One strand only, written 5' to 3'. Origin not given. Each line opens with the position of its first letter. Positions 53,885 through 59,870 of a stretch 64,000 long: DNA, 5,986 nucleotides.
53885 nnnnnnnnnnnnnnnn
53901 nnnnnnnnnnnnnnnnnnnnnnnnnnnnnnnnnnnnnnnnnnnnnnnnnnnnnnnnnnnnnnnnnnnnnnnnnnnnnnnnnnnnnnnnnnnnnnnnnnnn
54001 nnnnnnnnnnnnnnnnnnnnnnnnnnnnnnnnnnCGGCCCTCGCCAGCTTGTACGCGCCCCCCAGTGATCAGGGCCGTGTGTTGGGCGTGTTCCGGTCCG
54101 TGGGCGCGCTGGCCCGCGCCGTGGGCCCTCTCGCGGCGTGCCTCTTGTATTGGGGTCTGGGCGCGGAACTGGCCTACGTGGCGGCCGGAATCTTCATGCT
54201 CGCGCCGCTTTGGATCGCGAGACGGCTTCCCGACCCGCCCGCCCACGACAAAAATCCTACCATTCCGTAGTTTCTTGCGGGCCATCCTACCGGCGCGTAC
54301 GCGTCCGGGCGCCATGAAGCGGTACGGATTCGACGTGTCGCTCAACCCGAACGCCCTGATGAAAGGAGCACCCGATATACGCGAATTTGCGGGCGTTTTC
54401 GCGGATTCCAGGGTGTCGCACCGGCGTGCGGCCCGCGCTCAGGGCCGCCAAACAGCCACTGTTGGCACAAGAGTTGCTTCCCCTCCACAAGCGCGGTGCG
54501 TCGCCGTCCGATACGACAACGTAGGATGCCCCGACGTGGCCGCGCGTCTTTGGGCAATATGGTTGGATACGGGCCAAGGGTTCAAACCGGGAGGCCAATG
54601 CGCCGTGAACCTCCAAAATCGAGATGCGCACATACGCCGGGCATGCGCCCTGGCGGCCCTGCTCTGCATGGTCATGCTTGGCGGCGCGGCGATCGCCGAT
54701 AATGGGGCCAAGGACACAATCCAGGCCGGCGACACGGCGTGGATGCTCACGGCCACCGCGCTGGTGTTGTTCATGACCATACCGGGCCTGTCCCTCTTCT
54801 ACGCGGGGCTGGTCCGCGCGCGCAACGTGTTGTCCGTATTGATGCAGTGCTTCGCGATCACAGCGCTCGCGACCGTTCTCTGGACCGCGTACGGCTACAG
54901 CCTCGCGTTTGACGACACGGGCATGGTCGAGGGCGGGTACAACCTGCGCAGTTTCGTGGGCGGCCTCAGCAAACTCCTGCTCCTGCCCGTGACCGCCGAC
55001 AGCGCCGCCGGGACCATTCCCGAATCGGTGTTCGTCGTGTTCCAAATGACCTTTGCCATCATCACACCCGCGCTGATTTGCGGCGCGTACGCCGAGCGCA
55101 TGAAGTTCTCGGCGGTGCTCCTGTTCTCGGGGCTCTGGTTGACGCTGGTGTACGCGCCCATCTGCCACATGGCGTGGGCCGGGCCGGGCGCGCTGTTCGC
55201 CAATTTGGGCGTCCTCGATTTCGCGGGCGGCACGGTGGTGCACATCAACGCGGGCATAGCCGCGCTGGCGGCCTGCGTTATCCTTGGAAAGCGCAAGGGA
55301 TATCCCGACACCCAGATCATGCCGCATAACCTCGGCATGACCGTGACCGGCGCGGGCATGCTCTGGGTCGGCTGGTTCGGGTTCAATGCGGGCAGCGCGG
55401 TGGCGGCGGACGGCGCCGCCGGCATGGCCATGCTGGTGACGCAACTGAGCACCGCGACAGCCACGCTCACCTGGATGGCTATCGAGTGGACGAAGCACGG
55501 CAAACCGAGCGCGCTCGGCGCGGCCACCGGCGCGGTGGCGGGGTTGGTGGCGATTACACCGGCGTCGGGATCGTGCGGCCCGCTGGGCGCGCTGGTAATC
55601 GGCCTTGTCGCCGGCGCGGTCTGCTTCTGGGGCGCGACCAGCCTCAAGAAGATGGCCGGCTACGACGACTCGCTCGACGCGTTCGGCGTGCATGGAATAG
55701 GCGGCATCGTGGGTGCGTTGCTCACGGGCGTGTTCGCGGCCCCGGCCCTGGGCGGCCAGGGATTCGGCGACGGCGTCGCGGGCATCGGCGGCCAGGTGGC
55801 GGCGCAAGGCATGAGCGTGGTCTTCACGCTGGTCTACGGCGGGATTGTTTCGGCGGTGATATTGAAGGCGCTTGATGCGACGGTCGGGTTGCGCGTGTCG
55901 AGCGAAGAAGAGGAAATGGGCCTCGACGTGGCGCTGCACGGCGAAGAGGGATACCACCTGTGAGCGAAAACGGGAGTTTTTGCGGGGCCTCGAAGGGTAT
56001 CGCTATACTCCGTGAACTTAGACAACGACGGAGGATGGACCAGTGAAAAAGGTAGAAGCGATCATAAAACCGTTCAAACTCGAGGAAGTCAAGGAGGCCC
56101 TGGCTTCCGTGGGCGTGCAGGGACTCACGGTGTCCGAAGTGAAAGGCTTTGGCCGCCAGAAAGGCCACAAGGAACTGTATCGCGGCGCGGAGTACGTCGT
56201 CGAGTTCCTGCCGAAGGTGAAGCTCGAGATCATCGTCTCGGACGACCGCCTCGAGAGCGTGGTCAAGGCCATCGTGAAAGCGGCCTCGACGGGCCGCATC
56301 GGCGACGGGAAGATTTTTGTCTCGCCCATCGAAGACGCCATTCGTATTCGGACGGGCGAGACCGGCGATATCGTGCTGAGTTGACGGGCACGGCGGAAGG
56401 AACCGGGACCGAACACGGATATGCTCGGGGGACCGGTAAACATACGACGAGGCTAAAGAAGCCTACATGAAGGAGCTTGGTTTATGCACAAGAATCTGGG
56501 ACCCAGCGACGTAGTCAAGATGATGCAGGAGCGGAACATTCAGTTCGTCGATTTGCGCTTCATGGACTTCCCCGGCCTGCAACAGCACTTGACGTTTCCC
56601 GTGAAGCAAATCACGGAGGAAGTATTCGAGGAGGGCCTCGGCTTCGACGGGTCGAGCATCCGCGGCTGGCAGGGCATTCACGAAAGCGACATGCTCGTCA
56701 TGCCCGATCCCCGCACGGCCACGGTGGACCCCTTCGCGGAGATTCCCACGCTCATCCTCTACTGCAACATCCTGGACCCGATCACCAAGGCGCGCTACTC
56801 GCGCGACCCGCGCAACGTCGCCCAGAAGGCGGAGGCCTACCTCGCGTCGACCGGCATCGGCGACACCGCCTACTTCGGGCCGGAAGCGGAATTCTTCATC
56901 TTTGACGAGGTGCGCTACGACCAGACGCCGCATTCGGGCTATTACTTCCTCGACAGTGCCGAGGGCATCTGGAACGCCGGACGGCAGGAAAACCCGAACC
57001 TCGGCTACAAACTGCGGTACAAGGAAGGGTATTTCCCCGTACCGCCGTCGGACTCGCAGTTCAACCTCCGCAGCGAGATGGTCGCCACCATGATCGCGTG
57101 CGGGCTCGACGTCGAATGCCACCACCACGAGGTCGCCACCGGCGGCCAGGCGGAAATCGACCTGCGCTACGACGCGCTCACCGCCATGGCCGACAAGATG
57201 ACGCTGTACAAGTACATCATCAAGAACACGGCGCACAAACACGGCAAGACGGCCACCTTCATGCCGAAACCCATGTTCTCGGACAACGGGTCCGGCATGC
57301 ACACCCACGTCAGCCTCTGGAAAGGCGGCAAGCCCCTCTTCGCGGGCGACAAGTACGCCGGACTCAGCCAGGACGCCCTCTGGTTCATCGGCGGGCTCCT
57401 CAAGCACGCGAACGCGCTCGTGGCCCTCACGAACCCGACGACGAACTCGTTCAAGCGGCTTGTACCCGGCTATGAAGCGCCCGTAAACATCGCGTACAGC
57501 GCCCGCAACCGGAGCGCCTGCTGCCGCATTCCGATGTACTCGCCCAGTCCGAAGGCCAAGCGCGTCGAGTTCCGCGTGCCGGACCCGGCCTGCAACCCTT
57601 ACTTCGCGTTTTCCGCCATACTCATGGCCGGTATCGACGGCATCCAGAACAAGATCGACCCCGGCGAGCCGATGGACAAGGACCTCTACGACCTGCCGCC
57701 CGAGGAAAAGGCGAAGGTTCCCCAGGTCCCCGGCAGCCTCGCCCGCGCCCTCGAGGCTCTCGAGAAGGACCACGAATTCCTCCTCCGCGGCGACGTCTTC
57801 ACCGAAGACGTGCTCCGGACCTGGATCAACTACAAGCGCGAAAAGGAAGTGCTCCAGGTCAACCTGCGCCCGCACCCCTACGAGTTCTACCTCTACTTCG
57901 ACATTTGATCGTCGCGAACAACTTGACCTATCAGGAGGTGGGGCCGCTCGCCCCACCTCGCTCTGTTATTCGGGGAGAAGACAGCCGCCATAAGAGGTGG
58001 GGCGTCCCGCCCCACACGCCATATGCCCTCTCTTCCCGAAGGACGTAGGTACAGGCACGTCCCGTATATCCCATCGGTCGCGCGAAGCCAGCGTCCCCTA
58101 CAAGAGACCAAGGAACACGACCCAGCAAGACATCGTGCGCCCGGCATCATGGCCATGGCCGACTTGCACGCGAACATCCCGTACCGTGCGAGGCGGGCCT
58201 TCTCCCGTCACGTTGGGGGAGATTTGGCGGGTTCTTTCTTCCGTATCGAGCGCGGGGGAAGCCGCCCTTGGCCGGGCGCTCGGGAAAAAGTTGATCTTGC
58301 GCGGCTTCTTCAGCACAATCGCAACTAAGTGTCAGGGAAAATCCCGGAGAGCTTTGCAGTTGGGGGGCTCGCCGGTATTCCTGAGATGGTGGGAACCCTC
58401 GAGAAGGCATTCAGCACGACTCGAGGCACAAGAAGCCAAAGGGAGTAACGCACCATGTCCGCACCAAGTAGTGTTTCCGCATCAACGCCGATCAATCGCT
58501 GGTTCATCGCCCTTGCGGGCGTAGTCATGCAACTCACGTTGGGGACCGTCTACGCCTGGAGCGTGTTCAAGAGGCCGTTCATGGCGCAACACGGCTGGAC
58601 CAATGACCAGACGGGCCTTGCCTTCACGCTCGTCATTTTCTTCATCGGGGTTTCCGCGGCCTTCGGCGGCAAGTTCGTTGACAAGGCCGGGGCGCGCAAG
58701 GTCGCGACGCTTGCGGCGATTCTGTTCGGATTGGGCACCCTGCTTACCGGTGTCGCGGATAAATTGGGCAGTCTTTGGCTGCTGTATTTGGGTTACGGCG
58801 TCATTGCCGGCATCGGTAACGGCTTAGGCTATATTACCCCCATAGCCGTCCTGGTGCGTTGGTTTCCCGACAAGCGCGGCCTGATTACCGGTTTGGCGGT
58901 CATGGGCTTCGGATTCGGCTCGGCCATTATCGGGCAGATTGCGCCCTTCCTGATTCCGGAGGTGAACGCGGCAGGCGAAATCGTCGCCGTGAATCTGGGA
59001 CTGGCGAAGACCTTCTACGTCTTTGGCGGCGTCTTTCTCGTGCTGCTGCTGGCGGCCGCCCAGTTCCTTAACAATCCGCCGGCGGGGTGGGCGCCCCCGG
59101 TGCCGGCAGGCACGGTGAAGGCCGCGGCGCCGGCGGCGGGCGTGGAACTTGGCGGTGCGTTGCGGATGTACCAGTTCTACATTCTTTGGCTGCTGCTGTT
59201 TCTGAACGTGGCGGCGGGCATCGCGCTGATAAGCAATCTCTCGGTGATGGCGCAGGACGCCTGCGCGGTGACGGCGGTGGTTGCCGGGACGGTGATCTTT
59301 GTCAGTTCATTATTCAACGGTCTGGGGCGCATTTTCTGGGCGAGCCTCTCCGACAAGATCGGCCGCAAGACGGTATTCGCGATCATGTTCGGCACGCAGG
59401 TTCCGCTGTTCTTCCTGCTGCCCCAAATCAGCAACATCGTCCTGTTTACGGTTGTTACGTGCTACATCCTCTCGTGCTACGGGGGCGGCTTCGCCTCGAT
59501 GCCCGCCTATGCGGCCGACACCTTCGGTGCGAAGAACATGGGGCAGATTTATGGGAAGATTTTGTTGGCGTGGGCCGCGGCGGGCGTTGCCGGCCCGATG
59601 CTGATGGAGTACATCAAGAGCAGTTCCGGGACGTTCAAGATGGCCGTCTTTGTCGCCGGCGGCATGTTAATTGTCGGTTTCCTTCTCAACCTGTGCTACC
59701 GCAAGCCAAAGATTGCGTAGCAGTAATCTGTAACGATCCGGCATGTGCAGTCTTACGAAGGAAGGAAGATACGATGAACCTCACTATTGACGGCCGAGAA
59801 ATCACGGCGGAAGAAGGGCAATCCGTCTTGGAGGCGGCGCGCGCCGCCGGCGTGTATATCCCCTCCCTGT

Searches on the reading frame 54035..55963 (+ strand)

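Call 101: search_protein_families(library=pfam, proteins=[window:54035-55963:+], max_evalue=0.0001)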
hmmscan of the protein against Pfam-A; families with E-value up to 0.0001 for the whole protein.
window:54035-55963:+ (642 aa): 1 family
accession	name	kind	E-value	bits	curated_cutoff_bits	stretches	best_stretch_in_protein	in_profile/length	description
PF00909.26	Ammonium_transp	-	1.4e-116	389.9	23.2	1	235-640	1-399/399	Ammonium Transporter Family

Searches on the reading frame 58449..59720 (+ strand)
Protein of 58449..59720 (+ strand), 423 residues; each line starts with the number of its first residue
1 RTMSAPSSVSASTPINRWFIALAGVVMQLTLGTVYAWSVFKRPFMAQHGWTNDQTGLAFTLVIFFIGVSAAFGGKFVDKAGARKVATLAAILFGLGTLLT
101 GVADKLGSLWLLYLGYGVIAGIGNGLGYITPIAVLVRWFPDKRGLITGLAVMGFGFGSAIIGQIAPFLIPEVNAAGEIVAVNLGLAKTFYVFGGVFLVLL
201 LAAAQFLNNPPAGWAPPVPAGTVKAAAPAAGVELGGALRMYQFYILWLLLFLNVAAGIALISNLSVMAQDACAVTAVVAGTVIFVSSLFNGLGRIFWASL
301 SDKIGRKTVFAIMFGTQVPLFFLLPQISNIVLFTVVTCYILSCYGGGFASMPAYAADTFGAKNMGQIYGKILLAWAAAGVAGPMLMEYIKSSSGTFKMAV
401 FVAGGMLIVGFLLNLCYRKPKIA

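Call 101: search_protein_families(library=pfam, proteins=[window:58449-59720:+], max_evalue=0.0001)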
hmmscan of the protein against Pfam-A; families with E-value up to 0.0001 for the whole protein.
window:58449-59720:+ (423 aa): 2 families
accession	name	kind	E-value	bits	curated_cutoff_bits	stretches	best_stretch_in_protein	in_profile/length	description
PF07690.21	MFS_1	-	1.7e-41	142.8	33.4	2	32-369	11-333/347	Major Facilitator Superfamily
PF00083.30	Sugar_tr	-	1.6e-05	24.4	22.3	1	37-130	26-122/452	Sugar (and other) transporter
